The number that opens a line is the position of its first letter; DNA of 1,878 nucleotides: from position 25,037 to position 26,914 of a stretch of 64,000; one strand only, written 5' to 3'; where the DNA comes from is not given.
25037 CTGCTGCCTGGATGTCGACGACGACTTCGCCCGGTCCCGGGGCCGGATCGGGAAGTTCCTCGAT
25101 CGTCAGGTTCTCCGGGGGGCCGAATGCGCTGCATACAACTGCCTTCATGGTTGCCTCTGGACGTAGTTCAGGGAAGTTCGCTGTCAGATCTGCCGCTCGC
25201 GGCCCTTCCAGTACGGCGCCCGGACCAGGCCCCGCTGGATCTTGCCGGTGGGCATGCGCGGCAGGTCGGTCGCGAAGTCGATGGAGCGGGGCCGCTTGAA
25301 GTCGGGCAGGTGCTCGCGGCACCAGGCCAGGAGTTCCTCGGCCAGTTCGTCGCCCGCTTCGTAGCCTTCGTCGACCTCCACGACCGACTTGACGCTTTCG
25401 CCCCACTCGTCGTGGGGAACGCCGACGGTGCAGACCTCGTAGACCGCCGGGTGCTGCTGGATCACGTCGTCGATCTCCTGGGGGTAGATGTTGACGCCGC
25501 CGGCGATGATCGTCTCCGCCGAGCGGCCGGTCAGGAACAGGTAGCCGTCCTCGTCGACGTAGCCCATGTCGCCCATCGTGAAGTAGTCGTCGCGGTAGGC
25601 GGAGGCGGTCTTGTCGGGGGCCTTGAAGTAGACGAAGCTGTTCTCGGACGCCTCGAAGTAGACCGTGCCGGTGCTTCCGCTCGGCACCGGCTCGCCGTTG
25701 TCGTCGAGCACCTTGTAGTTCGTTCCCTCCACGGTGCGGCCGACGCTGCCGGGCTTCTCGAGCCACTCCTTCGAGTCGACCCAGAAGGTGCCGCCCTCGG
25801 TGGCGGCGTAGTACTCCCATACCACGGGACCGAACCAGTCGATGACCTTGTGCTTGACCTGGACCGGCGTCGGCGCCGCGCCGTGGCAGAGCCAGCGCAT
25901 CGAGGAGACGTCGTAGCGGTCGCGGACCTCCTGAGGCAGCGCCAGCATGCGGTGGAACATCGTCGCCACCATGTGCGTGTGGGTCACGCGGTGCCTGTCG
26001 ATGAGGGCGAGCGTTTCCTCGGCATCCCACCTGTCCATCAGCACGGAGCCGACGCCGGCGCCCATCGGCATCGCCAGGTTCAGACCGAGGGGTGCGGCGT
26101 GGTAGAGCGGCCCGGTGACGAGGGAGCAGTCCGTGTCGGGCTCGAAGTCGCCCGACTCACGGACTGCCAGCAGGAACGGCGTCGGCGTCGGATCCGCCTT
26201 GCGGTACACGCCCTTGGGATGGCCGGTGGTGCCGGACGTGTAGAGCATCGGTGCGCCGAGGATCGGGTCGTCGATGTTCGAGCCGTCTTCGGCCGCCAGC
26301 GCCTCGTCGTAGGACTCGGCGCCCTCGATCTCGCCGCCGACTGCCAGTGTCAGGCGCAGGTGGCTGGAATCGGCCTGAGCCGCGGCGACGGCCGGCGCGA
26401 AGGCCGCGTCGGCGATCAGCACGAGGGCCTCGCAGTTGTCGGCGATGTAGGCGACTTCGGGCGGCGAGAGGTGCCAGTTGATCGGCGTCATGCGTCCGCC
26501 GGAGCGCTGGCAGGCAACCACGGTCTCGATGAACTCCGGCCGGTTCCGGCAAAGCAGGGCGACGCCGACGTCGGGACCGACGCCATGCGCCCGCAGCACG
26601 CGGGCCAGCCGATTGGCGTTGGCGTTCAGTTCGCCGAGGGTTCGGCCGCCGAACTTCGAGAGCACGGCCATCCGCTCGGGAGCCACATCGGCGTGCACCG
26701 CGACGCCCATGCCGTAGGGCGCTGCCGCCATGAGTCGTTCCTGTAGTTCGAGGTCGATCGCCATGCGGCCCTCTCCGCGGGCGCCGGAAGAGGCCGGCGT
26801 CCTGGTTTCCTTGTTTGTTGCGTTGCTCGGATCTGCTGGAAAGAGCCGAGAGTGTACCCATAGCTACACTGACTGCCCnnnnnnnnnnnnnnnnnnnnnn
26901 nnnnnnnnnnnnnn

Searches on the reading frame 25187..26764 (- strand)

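Call 48: search_protein_families(library=pfam, proteins=[window:25187-26764:-], max_evalue=0.00001)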
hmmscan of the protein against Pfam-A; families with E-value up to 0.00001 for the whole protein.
window:25187-26764:- (526 aa): 2 families
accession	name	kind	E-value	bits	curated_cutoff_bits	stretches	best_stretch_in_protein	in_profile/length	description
PF00501.34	AMP-binding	-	2.8e-65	221.1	29.9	1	24-371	4-375/384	AMP-binding enzyme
PF13193.12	AMP-binding_C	-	2.9e-17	63.8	24.5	1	430-508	1-76/76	AMP-binding enzyme C-terminal domain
